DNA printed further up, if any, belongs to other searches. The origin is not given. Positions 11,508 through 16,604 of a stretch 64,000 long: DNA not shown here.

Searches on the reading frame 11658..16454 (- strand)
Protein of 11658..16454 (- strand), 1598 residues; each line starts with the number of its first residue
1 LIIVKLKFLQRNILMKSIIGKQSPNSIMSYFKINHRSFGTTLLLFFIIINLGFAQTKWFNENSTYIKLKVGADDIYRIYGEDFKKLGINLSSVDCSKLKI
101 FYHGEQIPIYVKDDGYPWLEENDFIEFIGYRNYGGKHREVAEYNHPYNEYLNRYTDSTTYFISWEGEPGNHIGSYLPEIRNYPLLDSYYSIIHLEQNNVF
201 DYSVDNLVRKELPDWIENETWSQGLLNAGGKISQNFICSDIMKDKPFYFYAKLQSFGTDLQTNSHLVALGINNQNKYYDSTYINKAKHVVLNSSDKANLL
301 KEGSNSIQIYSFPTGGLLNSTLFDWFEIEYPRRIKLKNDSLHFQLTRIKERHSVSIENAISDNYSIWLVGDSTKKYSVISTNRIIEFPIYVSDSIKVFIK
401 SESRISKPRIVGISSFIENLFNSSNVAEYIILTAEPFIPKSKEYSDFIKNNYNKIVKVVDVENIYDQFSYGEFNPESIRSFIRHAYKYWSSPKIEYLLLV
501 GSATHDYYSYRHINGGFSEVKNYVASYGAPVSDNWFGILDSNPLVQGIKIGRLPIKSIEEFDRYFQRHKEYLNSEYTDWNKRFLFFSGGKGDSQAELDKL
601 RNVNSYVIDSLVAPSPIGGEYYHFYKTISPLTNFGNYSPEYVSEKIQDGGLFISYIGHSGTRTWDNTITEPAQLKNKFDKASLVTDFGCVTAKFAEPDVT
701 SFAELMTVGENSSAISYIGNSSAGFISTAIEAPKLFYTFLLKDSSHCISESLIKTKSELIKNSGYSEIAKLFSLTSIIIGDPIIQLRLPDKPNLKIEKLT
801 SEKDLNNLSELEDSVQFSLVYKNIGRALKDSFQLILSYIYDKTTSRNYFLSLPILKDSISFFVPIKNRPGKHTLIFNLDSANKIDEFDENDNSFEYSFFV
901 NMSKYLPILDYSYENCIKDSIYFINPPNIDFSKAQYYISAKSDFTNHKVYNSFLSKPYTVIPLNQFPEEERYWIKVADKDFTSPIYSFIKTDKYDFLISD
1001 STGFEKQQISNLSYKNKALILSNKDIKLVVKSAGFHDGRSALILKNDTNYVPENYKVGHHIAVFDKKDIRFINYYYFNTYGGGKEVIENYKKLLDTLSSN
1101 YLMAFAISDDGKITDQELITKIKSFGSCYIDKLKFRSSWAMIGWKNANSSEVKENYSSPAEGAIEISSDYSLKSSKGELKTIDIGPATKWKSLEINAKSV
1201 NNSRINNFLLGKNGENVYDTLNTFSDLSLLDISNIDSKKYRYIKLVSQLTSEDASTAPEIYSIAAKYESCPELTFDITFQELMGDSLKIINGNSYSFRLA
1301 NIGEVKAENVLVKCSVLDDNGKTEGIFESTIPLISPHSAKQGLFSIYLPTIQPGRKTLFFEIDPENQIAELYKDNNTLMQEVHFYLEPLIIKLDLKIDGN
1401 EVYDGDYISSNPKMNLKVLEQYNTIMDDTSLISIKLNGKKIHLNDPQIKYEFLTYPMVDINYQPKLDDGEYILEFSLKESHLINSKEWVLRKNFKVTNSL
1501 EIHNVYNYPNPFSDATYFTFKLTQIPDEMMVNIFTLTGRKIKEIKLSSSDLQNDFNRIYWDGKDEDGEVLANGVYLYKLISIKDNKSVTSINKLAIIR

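Call 35: search_protein_families(library=pfam, proteins=[window:11658-16454:-], max_evalue=0.001)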
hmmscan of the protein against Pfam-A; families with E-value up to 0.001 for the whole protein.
window:11658-16454:- (1598 aa): 4 families
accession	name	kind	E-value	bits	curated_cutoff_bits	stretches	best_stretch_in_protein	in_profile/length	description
PF01364.23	Peptidase_C25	-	6.7e-55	187.3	23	1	429-785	1-373/374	Peptidase family C25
PF15711.10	ILEI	-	1.2e-12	48.6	27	1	1058-1146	2-89/90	Interleukin-like EMT inducer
PF07705.17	CARDB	-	2.7e-11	44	22.7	1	1291-1378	19-99/101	CARDB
PF13860.13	FlgD_ig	-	0.0001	22.7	27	1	1515-1578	9-72/79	FlgD Ig-like domain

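Call 37: search_protein_families(library=ncbifam, proteins=[window:11658-16454:-], max_evalue=0.001)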
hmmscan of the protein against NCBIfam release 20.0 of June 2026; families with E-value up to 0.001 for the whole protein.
window:11658-16454:- (1598 aa): 4 families
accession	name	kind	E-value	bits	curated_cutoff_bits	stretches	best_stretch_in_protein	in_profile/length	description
NF052324.1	PorU_rel_Nterm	equivalog_domain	1.6e-99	334.3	450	1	42-892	6-879/879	putative type IX secretion system sortase PorU2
NF033707.1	T9SS_sortase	equivalog_domain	8.4e-75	252.2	420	2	62-813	4-761/1095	type IX secretion system sortase PorU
NF005176.1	PRK06655.1-1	equivalog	0.00066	19.6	230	0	1514-1587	84-155/197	flagellar hook assembly protein FlgD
NF009453.0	PRK12813.1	equivalog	0.00085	18.9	264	0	1543-1589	135-181/223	flagellar basal body rod modification protein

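Call 60: search_solved_structures(query=window:11658-16454:-, max_evalue=0.001)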
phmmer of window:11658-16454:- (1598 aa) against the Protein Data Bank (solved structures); distinct sequences matched with E-value up to 0.001: 1.
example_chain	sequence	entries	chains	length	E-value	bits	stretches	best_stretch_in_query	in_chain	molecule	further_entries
6za2_A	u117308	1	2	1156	4.3e-09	37.5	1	403-790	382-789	Por secretion system protein porU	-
